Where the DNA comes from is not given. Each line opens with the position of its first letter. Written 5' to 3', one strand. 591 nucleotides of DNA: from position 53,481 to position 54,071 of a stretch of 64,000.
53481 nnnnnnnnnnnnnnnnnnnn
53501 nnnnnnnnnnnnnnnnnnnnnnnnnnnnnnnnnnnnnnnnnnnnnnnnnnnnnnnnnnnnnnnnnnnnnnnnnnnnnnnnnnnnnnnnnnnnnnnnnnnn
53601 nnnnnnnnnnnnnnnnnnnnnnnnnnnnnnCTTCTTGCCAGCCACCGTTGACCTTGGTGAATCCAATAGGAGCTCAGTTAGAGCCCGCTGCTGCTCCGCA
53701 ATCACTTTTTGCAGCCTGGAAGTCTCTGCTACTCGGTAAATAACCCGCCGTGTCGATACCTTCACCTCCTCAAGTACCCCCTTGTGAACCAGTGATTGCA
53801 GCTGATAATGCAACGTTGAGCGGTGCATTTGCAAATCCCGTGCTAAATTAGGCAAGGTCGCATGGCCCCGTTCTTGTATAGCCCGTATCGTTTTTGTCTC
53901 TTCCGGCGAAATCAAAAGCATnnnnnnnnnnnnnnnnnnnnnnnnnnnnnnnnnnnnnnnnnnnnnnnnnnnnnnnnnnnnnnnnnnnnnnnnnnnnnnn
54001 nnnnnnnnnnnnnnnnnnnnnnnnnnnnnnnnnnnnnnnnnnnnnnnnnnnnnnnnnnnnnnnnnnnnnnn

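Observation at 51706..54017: One-component regulator built from a wHTH fused to a degenerate D-2-hydroxyacid dehydrogenase fold, next to its catalytic paralog and a 28-bp palindrome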

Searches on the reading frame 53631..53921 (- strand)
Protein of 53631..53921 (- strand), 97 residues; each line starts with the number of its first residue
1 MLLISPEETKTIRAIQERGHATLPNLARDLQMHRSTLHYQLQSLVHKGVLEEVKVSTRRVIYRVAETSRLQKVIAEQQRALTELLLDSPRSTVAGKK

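Call 61: search_solved_structures(query=A9, max_evalue=1, show_alignments=2)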
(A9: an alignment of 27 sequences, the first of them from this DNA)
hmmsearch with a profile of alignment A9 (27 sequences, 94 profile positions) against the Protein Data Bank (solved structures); distinct sequences matched with E-value up to 1: 252 (the best 60 are shown).
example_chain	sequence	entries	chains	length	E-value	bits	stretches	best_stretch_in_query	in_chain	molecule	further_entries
2lvs_A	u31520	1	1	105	7.9e-09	38.6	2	2-42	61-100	Putative uncharacterized protein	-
3tgn_A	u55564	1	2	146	9.6e-09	38.3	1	2-64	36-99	Adc operon repressor AdcR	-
2efq_A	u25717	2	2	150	6.5e-08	35.6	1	3-49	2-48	150aa long hypothetical transcriptional regulator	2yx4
2e7w_A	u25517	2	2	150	6.8e-08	35.6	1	3-49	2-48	150aa long hypothetical transcriptional regulator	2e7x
2efo_A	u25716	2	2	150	6.8e-08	35.6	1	3-49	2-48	150aa long hypothetical transcriptional regulator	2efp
2pmh_A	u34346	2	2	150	7.1e-08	35.5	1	3-49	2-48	150aa long hypothetical transcriptional regulator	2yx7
2cyy_A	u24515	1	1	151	2.8e-07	33.6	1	2-50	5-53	Putative HTH-type transcriptional regulator PH1519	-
1ri7_A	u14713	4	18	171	3.7e-07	33.2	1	2-50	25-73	Putative transcriptional regulator | Putative HTH-type transcriptional regulator PH1519 | Uncharacterized HTH-type transcriptional regulator PH1519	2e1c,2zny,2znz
2ia0_A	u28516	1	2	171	5.1e-07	32.8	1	2-50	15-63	Putative HTH-type transcriptional regulator PF0864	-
7fby_A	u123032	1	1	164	7.2e-07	32.3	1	2-50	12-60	Transcriptional regulatory protein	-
2efn_A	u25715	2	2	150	7.9e-07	32.2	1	3-49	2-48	150aa long hypothetical transcriptional regulator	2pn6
9w4v_A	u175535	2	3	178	8.7e-07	32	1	2-50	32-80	Uncharacterized HTH-type transcriptional regulator PH0140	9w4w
2kko_A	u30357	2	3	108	1.2e-06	31.6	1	8-71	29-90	POSSIBLE TRANSCRIPTIONAL REGULATORY PROTEIN (POSSIBLY ARSR-FAMILY) | Possible transcriptional regulatory arsR-family protein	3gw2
3f6v_A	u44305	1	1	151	2e-06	30.8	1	4-66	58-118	Possible transcriptional regulator, ArsR family protein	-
1r22_A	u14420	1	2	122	3.2e-06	30.2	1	5-78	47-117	Transcriptional repressor smtB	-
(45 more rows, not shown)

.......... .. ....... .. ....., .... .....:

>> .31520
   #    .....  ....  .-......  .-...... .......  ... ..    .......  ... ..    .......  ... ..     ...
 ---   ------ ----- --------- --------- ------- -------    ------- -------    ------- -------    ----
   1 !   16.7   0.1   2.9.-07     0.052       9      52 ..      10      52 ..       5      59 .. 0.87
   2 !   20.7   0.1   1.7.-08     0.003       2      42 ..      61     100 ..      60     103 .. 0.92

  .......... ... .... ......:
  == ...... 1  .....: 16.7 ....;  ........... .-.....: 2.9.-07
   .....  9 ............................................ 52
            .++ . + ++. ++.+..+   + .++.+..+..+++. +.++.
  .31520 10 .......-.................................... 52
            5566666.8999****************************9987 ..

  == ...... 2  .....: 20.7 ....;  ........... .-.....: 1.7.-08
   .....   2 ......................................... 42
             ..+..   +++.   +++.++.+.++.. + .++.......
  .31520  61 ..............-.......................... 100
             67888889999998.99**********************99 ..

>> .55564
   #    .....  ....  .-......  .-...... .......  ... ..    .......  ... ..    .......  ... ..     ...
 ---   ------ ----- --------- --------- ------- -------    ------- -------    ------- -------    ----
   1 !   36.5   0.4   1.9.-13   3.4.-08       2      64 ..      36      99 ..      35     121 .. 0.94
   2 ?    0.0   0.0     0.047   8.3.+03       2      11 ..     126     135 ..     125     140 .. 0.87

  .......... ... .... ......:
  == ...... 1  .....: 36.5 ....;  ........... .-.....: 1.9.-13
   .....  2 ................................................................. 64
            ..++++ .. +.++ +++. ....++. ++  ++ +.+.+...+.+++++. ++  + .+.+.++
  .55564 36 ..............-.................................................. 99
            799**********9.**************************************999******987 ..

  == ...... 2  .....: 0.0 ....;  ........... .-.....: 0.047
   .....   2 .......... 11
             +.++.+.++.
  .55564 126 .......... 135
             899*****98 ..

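Call 62: search_protein_families(library=pfam, alignment_id=A9, max_evalue=0.01)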
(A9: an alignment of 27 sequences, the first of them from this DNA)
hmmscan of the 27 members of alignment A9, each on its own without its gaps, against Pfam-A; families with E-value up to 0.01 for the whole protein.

A. member 1, seq(97 aa): 10 families
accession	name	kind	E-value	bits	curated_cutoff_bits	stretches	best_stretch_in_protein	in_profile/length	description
PF09339.16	HTH_IclR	-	3.9e-06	27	22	1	13-52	10-50/52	IclR helix-turn-helix domain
PF12840.13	HTH_20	-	0.00011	22.5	27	1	13-53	11-51/51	Helix-turn-helix domain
PF25212.1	HVO_A0114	-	0.00013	22.2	27.6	1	4-58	20-74/84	HVO_A0114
PF03965.22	Penicillinase_R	-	0.00028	21.7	22.6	1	4-91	1-90/115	Penicillinase repressor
PF01978.25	TrmB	-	0.001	19.3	25.6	1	5-66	7-66/68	Sugar-specific transcriptional regulator TrmB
PF09012.17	FeoC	-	0.0014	19.2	21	1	14-55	8-49/69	FeoC like transcriptional regulator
PF13412.12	HTH_24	-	0.0015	18.5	21.9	1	10-50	7-47/48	Winged helix-turn-helix DNA-binding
PF01047.28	MarR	-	0.003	17.8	24.6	1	4-51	1-48/59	MarR family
PF21248.3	SoFic-like_C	-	0.0043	17.7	27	1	22-57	32-67/76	Protein adenylyltransferase SoFic-like, C-terminal domain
PF12802.13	MarR_2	-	0.0084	16.7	27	0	5-53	4-53/61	MarR family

B. families by the number of members that match (of 27 scanned): 51 families (the first 25 are shown)
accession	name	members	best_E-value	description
PF01978.25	TrmB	20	5.4e-07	Sugar-specific transcriptional regulator TrmB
PF13412.12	HTH_24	19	2.3e-12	Winged helix-turn-helix DNA-binding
PF01047.28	MarR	18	5.7e-09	MarR family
PF09339.16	HTH_IclR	17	3.2e-09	IclR helix-turn-helix domain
PF12840.13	HTH_20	17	3.5e-07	Helix-turn-helix domain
PF12802.13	MarR_2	15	8.8e-09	MarR family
PF01022.26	HTH_5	12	3.8e-09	Bacterial regulatory protein, arsR family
PF25212.1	HVO_A0114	12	5.6e-07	HVO_A0114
PF13463.12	HTH_27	11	6.4e-08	Winged helix DNA-binding domain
PF03965.22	Penicillinase_R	10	1.3e-06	Penicillinase repressor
PF08279.18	HTH_11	5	5.5e-07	HTH domain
PF13404.12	HTH_AsnC-type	4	9.9e-09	AsnC-type helix-turn-helix domain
PF24033.1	DUF7342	4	0.0014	Family of unknown function (DUF7342)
PF13730.12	HTH_36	4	0.0014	Helix-turn-helix domain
PF04182.18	B-block_TFIIIC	4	0.002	B-block binding subunit of TFIIIC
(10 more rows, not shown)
